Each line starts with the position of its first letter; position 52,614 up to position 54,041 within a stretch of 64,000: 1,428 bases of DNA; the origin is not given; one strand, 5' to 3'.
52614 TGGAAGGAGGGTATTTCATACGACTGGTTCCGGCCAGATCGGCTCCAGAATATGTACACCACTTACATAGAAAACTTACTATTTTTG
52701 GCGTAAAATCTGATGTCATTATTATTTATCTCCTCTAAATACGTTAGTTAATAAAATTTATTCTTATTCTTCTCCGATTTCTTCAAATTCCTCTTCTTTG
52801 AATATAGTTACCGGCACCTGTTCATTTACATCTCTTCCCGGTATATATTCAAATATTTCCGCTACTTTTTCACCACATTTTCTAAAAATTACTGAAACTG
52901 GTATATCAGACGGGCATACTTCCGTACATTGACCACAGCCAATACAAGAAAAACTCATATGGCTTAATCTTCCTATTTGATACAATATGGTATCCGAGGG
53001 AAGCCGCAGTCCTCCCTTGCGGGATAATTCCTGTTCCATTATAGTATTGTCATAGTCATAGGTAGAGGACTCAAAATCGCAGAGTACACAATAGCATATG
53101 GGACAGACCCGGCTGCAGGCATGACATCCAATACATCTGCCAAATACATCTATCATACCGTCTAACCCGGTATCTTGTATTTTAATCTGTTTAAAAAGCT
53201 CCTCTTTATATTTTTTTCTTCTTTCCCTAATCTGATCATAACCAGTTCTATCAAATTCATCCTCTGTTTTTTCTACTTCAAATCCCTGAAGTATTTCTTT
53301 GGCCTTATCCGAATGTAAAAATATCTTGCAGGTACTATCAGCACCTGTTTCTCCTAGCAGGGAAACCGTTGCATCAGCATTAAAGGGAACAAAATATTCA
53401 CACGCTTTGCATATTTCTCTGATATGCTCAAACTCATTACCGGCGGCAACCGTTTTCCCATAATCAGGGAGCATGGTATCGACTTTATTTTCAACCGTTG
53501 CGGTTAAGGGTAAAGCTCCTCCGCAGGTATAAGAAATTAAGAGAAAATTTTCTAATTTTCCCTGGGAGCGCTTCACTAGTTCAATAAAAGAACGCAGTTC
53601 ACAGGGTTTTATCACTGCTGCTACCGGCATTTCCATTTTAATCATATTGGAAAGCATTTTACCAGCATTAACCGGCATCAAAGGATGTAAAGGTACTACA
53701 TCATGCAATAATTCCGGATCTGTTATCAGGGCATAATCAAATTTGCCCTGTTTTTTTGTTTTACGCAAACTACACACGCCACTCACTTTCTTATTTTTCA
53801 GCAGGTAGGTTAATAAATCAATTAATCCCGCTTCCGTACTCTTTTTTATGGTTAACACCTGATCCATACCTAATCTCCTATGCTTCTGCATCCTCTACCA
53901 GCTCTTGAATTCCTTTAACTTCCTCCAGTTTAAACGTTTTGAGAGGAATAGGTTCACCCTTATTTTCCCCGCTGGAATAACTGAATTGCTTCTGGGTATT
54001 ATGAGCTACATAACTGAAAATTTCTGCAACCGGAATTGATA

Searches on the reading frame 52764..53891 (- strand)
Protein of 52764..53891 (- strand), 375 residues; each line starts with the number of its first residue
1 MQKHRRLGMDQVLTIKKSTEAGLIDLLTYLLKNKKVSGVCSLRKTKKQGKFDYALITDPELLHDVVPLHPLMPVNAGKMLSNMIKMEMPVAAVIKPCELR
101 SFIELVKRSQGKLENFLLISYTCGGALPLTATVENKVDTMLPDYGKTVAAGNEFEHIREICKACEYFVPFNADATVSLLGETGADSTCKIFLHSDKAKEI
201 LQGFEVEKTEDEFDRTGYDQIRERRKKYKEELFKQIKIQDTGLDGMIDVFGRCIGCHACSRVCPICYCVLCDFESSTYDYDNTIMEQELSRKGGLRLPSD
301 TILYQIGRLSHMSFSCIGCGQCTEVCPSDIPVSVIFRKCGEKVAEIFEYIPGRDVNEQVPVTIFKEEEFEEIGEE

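Call 3: search_protein_families(library=pfam, proteins=[window:52764-53891:-], max_evalue=0.01)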
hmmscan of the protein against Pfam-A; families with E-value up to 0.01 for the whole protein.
window:52764-53891:- (375 aa): 17 families
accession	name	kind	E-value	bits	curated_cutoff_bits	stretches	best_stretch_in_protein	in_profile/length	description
PF13183.11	Fer4_8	-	4.2e-10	40.5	27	1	252-330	4-68/68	4Fe-4S dicluster domain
PF13187.11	Fer4_9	-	3.6e-08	33.8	27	1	252-329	1-50/52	4Fe-4S dicluster domain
PF12797.12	Fer4_2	-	7.9e-08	32.2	24.5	2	315-328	9-22/22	4Fe-4S binding domain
PF13534.11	Fer4_17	-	5e-07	30.6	22.2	1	252-330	1-60/61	4Fe-4S dicluster domain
PF13237.11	Fer4_10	-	6.2e-07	29.7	25.5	2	250-327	6-53/53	4Fe-4S dicluster domain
PF00037.32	Fer4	-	3e-06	27.2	21.1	2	316-330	8-22/24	4Fe-4S binding domain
PF12838.12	Fer4_7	-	6.1e-06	27.1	27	1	252-330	1-52/52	4Fe-4S dicluster domain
PF14697.11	Fer4_21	-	6.8e-06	26.6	35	1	313-328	38-53/59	4Fe-4S dicluster domain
PF13484.11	Fer4_16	-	3.1e-05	25.1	30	0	316-329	2-15/66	4Fe-4S double cluster binding domain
PF04432.18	FrhB_FdhB_C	-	6.7e-05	23.2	23.3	1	144-205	69-137/150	Coenzyme F420 hydrogenase/dehydrogenase, beta subunit C terminus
PF17179.9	Fer4_22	-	7.4e-05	24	27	0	313-330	78-95/95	4Fe-4S dicluster domain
PF13746.11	Fer4_18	-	0.00035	21.2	27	0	271-332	13-77/114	4Fe-4S dicluster domain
PF12837.12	Fer4_6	-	0.0015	18.8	25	1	315-329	8-22/24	4Fe-4S binding domain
PF12798.12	Fer4_3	-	0.0026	18.9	27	1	316-330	1-15/15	4Fe-4S binding domain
PF04422.18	FrhB_FdhB_N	-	0.0044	17.6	22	1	25-62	23-60/78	Coenzyme F420 hydrogenase/dehydrogenase, beta subunit N-term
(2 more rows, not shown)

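Call 4: search_protein_families(library=ncbifam, proteins=[window:52764-53891:-], max_evalue=0.01)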
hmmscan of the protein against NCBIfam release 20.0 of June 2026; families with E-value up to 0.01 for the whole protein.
window:52764-53891:- (375 aa): 29 families (the best 25 are shown)
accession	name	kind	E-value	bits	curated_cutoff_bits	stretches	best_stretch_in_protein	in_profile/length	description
NF038196.1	ferrodoxin_EFR1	subfamily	1.2e-06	28.7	75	1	193-265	133-198/242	EFR1 family ferrodoxin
NF004898.0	PRK06259.1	equivalog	1e-05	24.4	385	1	188-332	72-204/488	fumarate reductase (CoM/CoB) subunit TfrB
TIGR01971.1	NuoI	subfamily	1.3e-05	24.8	113.05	0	315-337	43-66/121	NADH-quinone oxidoreductase, chain I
NF007204.0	PRK09625.1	equivalog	1.6e-05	24.9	125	0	303-342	77-117/133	pyruvate flavodoxin oxidoreductase subunit delta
TIGR01582.1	FDH-beta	equivalog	6.4e-05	22.2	334.7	0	298-331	108-141/283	formate dehydrogenase subunit beta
TIGR02936.1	fdxN_nitrog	equivalog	7.4e-05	22.8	80.55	0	248-265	67-84/91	ferredoxin III, nif-specific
TIGR02910.1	sulfite_red_A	equivalog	9e-05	21.9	323.15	0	315-345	302-332/334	anaerobic sulfite reductase subunit AsrA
NF003454.1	PRK05035.1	equivalog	0.00012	20.7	345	1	311-343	403-435/556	electron transport complex subunit RsxC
NF040864.1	HgcB_ferredoxin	equivalog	0.00017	21.3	99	1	307-330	7-30/93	mercury methylation ferredoxin HgcB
NF009053.0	PRK12387.1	subfamily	0.00025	20.9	204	0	312-329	36-53/180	formate hydrogenlyase complex iron-sulfur subunit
NF004541.0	PRK05888.2-2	equivalog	0.00025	20.9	217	0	240-265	49-75/168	NADH-quinone oxidoreductase subunit NuoI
NF004914.0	PRK06273.1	equivalog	0.0003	20.6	163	0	314-329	51-66/167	ferredoxin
NF004546.0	PRK05888.3-3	equivalog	0.00086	18.7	260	0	246-266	59-79/196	NADH-quinone oxidoreductase subunit NuoI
NF004540.0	PRK05888.2-1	equivalog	0.0016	18.1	215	0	249-283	84-119/139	NADH-quinone oxidoreductase subunit NuoI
NF040829.1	sulfhyd_ShyB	equivalog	0.0016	17.5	690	1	251-331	227-321/334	NAD(P)-dependent hydrogenase/sulfhydrogenase 2 subunit beta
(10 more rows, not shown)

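Call 24: search_solved_structures(query=window:52764-53891:-, max_evalue=1, show_alignments=2)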
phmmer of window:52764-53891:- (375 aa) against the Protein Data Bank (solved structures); distinct sequences matched with E-value up to 1: 82 (the best 60 are shown).
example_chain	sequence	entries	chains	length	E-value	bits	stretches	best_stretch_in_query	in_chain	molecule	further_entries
9t1s_M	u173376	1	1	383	7.3e-32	114.2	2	158-355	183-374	formate dehydrogenase (coenzyme F420)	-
8rvu_E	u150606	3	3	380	8.1e-28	100.9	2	158-350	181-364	Formate dehydrogenase, beta subunit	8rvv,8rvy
7bkb_E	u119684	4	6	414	1.1e-25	93.9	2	243-370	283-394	Formate dehydrogenase, beta subunit (F420)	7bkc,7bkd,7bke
9c0q_A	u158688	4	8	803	0.00033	23.2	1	266-340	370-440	Acetyl-CoA decarbonylase/synthase complex subunit alpha 2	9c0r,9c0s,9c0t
7awt_I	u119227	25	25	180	0.0036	19.8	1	250-297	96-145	NADH-quinone oxidoreductase subunit I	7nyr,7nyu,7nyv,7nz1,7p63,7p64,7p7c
7p62_I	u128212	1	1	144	0.0046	19.4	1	250-298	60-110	NADH-quinone oxidoreductase subunit I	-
7p69_I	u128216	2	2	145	0.0047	19.4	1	250-298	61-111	NADH-quinone oxidoreductase subunit I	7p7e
7p61_I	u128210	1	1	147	0.0049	19.4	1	250-298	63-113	NADH-quinone oxidoreductase subunit I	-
7p7k_I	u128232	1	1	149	0.0051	19.3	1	250-298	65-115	NADH-quinone oxidoreductase subunit I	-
7eu3_I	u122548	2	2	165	0.0066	18.9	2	250-332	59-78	NAD(P)H-quinone oxidoreductase subunit I, chloroplastic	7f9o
7wfg_I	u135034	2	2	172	0.02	17.3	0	250-332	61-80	NAD(P)H-quinone oxidoreductase subunit I, chloroplastic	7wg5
9m4f_C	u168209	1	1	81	0.023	17.1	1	315-339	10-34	PsaC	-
9s1l_C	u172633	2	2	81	0.024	17.1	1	315-341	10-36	Photosystem I iron-sulfur center (PsaC)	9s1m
9ygv_C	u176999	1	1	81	0.025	17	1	314-339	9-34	Photosystem I iron-sulfur center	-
9nez_B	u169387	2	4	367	0.025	17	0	315-332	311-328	Sulfhydrogenase 1 subunit beta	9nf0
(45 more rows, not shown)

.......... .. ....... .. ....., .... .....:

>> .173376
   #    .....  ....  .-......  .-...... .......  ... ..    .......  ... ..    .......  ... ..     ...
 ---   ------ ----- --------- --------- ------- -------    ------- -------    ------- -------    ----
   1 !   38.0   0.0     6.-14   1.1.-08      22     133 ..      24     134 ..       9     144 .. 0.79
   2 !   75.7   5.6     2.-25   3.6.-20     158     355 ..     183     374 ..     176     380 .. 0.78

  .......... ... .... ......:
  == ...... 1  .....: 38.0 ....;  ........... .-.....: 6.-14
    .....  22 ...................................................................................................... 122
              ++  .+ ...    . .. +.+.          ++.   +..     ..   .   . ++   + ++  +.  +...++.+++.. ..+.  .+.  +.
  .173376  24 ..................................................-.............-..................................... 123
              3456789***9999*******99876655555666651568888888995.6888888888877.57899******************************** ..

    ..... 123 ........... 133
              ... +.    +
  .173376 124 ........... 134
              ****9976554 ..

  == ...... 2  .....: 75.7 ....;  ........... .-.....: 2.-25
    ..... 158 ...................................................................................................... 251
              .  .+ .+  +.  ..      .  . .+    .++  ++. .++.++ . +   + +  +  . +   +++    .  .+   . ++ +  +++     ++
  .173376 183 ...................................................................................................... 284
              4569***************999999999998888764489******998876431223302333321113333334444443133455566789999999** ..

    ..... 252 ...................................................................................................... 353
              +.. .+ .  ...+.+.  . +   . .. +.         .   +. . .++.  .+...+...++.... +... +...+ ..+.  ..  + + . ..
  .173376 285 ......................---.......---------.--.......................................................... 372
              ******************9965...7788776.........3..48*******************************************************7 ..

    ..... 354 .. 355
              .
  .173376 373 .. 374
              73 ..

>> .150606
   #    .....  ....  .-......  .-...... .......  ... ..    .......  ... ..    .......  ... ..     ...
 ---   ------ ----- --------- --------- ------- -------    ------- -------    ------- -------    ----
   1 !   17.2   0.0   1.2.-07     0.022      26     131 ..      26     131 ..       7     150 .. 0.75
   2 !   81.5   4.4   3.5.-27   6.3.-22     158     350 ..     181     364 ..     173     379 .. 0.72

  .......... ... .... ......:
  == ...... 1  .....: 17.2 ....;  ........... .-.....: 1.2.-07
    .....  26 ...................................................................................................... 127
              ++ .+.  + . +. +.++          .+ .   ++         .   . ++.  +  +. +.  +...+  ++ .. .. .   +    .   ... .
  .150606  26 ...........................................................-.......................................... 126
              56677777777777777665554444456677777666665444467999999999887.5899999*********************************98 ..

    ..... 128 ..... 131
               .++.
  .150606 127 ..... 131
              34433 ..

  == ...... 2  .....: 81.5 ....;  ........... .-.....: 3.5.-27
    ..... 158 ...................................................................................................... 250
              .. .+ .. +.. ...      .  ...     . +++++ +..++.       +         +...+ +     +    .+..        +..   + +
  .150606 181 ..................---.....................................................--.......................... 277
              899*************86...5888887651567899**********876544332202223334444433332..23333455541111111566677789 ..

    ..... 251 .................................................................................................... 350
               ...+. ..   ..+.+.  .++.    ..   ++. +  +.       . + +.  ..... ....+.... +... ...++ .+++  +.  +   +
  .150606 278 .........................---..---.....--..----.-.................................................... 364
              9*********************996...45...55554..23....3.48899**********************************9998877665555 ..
